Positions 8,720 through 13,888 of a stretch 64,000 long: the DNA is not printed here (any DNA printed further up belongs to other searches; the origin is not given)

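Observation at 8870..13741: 1,623-aa single-polypeptide fusion: HD hydrolase + ~550-aa helical repeats + NadD-like nucleotidyltransferase + GNAT-like segment + PRTase-like domain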

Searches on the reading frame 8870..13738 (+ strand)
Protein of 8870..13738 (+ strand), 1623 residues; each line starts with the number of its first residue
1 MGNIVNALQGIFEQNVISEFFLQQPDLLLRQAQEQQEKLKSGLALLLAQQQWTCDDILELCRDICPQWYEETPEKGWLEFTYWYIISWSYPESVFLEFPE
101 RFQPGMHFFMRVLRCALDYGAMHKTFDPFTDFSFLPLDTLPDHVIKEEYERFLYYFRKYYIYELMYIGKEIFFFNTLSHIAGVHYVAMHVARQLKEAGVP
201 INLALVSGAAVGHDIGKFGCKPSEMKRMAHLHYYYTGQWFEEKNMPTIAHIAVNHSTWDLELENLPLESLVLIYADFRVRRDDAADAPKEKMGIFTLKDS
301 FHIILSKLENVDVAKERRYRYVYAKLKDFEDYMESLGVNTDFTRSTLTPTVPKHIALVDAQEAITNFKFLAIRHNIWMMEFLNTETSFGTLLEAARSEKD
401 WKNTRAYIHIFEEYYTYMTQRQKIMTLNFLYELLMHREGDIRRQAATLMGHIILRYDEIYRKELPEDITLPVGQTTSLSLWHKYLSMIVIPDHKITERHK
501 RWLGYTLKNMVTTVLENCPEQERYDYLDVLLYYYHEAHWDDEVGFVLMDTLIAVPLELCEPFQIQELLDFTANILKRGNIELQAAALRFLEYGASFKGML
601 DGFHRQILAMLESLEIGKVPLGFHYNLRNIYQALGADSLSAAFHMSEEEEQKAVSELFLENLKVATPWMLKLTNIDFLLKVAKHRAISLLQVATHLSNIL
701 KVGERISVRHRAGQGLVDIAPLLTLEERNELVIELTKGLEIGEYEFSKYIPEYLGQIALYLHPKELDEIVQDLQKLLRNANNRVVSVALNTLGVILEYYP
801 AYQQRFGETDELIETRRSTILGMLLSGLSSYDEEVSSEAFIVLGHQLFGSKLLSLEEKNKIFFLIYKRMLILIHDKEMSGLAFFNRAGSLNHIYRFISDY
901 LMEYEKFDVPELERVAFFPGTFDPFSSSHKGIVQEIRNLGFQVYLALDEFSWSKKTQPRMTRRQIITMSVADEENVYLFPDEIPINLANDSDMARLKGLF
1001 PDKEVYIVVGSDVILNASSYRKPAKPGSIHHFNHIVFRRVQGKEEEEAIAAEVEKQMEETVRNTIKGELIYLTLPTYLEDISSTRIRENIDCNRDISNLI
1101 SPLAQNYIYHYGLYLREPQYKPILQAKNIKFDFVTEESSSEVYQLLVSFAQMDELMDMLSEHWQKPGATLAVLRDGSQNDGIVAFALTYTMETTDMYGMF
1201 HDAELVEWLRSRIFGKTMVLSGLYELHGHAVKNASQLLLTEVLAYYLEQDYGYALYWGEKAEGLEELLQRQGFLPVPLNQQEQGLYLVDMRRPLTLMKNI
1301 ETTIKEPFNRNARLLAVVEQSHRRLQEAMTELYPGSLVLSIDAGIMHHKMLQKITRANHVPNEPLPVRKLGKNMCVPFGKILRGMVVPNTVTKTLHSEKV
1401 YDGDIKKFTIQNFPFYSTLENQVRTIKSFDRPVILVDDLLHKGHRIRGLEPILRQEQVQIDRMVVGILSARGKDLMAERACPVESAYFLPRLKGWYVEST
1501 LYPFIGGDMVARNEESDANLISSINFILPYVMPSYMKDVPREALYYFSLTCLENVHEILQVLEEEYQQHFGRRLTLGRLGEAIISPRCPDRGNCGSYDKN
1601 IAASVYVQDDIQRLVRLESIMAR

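Call 3: search_protein_families(library=pfam, proteins=[window:8870-13738:+], max_evalue=1)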
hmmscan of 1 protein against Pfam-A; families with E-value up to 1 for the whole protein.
window:8870-13738:+ (1623 aa): 5 families
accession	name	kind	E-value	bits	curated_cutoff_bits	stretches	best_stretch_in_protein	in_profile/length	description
PF01467.32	CTP_transf_like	-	1.5e-06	28.9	21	1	917-1088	1-132/133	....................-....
PF01602.26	Adaptin_N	-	0.0015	17.7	37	1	432-804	121-411/524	Adaptin N terminal region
PF02985.28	HEAT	-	0.023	15.4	23.5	0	771-798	3-30/31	HEAT repeat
PF01966.28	HD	-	0.031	15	22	1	177-276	2-111/116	HD domain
PF13646.12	HEAT_2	-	0.15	12.8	27.7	0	391-451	4-57/88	HEAT repeats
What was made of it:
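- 9947..11584 (+): HEAT/ARM-type alpha-solenoid (aa ~360-905). Weak Pfam HEAT and Adaptin_N (call 3).
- On NadD (NaMN adenylyltransferase, NCBIfam equivalogs NF000840 / TIGR00482): Pfam CTP_transf_like above cut-off (call 3).
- Checked: (iii) Nucleotidyltransferase: Pfam CTP_transf_like is above cut-off (call 3).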

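Call 4: search_protein_families(library=ncbifam, proteins=[window:8870-13738:+], max_evalue=1)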
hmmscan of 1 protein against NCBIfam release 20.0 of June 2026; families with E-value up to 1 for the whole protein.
window:8870-13738:+ (1623 aa): 13 families
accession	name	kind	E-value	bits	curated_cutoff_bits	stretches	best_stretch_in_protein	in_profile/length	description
NF000840.1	PRK00071.1-3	equivalog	3.7e-09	36.3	150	1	912-1115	5-199/201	nicotinate-nucleotide adenylyltransferase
TIGR00482.1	TIGR00482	equivalog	1.8e-08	34.6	112.45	1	918-1114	2-194/194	nicotinate (nicotinamide) nucleotide adenylyltransferase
NF000839.0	PRK00071.1-1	equivalog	2.8e-07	30.7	187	1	915-1115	8-216/219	nicotinate-nucleotide adenylyltransferase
NF005519.0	PRK07152.1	equivalog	6.3e-06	25.3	315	1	914-1129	2-198/361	nicotinate-nucleotide adenylyltransferase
NF000841.0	PRK00071.1-4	equivalog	2.6e-05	24.1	197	1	913-1014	7-115/194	nicotinate-nucleotide adenylyltransferase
TIGR01510.1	coaD_prev_kdtB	equivalog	4.1e-05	23.6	103.3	1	916-980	2-66/155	pantetheine-phosphate adenylyltransferase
NF045665.1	NTPtran_DVU1551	equivalog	5.1e-05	22.5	315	1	147-282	184-314/359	DVU_1551 family NTP transferase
NF006479.0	PRK08887.1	equivalog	0.00042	20.2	164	0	1080-1115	136-171/174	nicotinate-nicotinamide nucleotide adenylyltransferase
TIGR00125.1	cyt_tran_rel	domain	0.0013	18.9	27.7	1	915-968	1-55/65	adenylyltransferase/cytidyltransferase family protein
NF000842.0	PRK00071.2-1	equivalog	0.0088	15.7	167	1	914-1110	3-185/191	nicotinate-nucleotide adenylyltransferase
TIGR00295.1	TIGR00295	hypoth_equivalog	0.016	15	172.35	1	177-217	15-55/164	TIGR00295 family protein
TIGR00277.1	HDIG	domain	0.07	13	27.6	1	175-217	4-41/84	HDIG domain-containing metalloprotein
NF001985.0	PRK00777.1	subfamily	0.26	11.4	104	0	920-957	11-50/157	pantetheine-phosphate adenylyltransferase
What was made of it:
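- On NadD (NaMN adenylyltransferase, NCBIfam equivalogs NF000840 / TIGR00482): 36.3 bits against 150, and 34.6 against 112.45 (call 4).
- Closest known: NadD. Different: It scores far below the equivalog cut-offs (call 4).
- Not a NadD equivalog: 36.3 bits against a cut-off of 150, and 34.6 against 112 (call 4). Scores are 4- to 10-fold below the NadD equivalog cut-offs (call 4).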

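Call 8: find_homologous_proteins(query=window:8870-13738:+, max_evalue=0.00001)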
Query window:8870-13738:+ (1623 aa): 7887 proteins with E <= 0.00001 among 8000 candidates; the best 120 are listed.
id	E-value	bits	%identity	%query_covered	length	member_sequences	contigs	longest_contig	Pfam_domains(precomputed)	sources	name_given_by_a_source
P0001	0.0e+0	3698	99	100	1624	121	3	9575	PF01467.33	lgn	-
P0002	0.0e+0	3102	83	100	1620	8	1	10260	PF01467.33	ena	-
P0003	0.0e+0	3098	83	100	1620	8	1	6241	PF01467.33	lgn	-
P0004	0.0e+0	3097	83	100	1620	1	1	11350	PF01467.33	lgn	-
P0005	0.0e+0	3090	83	100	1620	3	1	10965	PF01467.33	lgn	-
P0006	0.0e+0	3074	82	100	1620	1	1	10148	PF01467.33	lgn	-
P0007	0.0e+0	3068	82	100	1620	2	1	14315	PF01467.33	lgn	-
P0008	0.0e+0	3050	82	100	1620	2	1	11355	PF01467.33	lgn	-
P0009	0.0e+0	3044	81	100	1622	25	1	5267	PF01467.33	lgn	-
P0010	0.0e+0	3013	80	100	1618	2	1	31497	PF01467.33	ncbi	-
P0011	0.0e+0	2995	80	100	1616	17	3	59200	PF01467.33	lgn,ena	-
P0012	0.0e+0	2995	80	100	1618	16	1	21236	PF01467.33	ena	-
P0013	0.0e+0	2987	79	100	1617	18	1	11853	PF01467.33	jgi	-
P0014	0.0e+0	2977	79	100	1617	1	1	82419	PF01467.33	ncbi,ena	-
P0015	0.0e+0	2971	79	100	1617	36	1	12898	PF01467.33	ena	-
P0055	0.0e+0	1767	51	98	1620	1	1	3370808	PF01467.33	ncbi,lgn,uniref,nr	ncbi:hypothetical protein [Sinanaerobacter sp. ZZT-01]|uniref:nicotinate-nicotinamide nucleotide ade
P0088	0.0e+0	1728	50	97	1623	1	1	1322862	PF01467.33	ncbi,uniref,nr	ncbi:nicotinate-nicotinamide nucleotide adenylyltransferase [Clostridium aminobutyricum]|uniref:nico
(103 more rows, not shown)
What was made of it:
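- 8870..13741 (+): Large multi-domain gene, 1,623 aa plus stop. More than 7,800 homologues, mostly ~1,600-1,650 aa (call 8).
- Source names such as 'nicotinate-nicotinamide nucleotide adenylyltransferase' (call 8).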

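Call 9: search_solved_structures(query=window:8870-13738:+, max_evalue=1)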
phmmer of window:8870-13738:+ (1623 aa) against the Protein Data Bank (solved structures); distinct sequences matched with E-value up to 1: 8.
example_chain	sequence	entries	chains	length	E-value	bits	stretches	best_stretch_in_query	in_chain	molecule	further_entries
4s1o_A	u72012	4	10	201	0.29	11.6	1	914-1020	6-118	Probable nicotinate-nucleotide adenylyltransferase | Nicotinate-nucleotide adenylyltransferase | nicotinate mononucleotide adenylyltransferase NadD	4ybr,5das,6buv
8aih_A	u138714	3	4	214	0.33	11.4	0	911-1019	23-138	Probable nicotinate-nucleotide adenylyltransferase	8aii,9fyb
4x0e_A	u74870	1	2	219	0.36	11.2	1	914-1020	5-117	Probable nicotinate-nucleotide adenylyltransferase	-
5jbn_A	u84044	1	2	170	0.5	10.8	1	912-965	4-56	Phosphopantetheine adenylyltransferase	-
4f3r_A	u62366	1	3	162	0.57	10.6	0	913-980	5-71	Phosphopantetheine adenylyltransferase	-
4rpi_A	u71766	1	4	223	0.59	10.5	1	914-1017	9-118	nicotinate-nucleotide adenylyltransferase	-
1b6t_A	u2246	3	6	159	0.8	10.1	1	913-966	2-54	PROTEIN (PHOSPHOPANTETHEINE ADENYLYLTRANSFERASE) | PHOSPHOPANTETHEINE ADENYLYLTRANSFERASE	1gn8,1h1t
6cck_A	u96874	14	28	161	0.82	10.1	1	913-966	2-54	Phosphopantetheine adenylyltransferase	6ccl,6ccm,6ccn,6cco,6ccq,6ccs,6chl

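Call 19: find_encoding_contigs(protein=P0055, flank=10000, max_places=2)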
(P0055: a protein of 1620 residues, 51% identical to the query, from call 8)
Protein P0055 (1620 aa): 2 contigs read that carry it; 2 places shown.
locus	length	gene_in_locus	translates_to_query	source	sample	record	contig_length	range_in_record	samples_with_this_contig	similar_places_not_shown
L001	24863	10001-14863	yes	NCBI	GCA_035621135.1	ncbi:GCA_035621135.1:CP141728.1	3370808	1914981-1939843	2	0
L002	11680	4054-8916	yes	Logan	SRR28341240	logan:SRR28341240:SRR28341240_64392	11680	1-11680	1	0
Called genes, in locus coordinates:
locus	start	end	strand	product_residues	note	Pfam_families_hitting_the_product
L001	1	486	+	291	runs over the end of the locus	PF19420:DDAH_eukar, PF02274:ADI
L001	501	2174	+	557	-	PF01546:Peptidase_M20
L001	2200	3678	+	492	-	PF01235:Na_Ala_symp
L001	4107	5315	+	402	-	PF05684:DUF819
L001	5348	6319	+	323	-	PF01244:Peptidase_M19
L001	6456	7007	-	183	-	PF12844:HTH_19 (weak), PF01381:HTH_3, PF07883:Cupin_2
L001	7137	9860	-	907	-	PF00690:Cation_ATPase_N, PF00122:E1-E2_ATPase, PF00702:Hydrolase, PF13246:Cation_ATPase, PF08282:Hydrolase_3 (weak), PF00689:Cation_ATPase_C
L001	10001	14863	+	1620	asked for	PF01467:CTP_transf_like (weak)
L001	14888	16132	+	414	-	PF00056:Ldh_1_N (faint)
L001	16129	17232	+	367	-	PF03358:FMN_red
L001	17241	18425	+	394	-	PF00730:HhH-GPD, PF00633:HHH (weak), PF14815:NUDIX_4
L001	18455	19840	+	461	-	PF00171:Aldedh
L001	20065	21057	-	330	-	PF03601:Cons_hypoth698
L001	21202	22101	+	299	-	PF00126:HTH_1, PF03466:LysR_substrate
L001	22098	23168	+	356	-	PF04055:Radical_SAM, PF16199:Radical_SAM_C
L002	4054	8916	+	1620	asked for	PF01467:CTP_transf_like (weak)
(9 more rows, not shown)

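Call 20: find_encoding_contigs(protein=P0088, flank=10000, max_places=2)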
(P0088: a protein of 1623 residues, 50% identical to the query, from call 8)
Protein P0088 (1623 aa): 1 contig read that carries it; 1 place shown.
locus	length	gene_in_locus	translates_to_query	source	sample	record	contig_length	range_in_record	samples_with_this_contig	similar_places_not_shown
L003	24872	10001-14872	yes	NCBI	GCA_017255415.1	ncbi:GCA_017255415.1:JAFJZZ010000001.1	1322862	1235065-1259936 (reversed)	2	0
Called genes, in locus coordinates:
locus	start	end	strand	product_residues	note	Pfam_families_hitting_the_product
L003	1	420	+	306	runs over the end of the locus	PF00294:PfkB, PF08543:Phos_pyr_kin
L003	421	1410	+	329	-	PF03747:ADP_ribosyl_GH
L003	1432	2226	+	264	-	PF21088:MS_channel_1st, PF00924:MS_channel_2nd, PF21082:MS_channel_3rd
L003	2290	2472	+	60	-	-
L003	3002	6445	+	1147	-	PF00289:Biotin_carb_N, PF02786:CPSase_L_D2, PF07478:Dala_Dala_lig_C, PF02785:Biotin_carb_C, PF00682:HMGL-like, PF02436:PYC_OADA, PF00364:Biotin_lipoyl, PF25917:BSH_RND, +4 more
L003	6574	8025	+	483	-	PF01276:OKR_DC_1, PF01212:Beta_elim_lyase (weak), PF00155:Aminotran_1_2, PF00266:Aminotran_5 (weak), PF01041:DegT_DnrJ_EryC1 (weak), PF05889:SepSecS (weak), PF03711:OKR_DC_1_C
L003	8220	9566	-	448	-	PF02812:ELFV_dehydrog_N, PF00208:ELFV_dehydrog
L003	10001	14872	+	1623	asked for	PF01467:CTP_transf_like (faint)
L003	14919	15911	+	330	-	PF00056:Ldh_1_N (weak)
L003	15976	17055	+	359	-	PF03358:FMN_red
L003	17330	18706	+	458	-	PF03448:MgtE_N, PF00571:CBS, PF01769:MgtE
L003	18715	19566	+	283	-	PF01256:Carb_kinase, PF08543:Phos_pyr_kin (weak)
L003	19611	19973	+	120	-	PF02452:PemK_toxin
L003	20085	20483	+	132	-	-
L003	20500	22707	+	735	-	PF18949:DUF5693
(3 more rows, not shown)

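Call 82: search_protein_families(library=padloc, proteins=[window:8870-13738:+], max_evalue=0.01)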
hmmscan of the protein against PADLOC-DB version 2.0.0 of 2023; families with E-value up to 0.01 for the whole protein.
window:8870-13738:+ (1623 aa): 0 families
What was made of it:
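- Tried and rejected: No hit (call 82).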
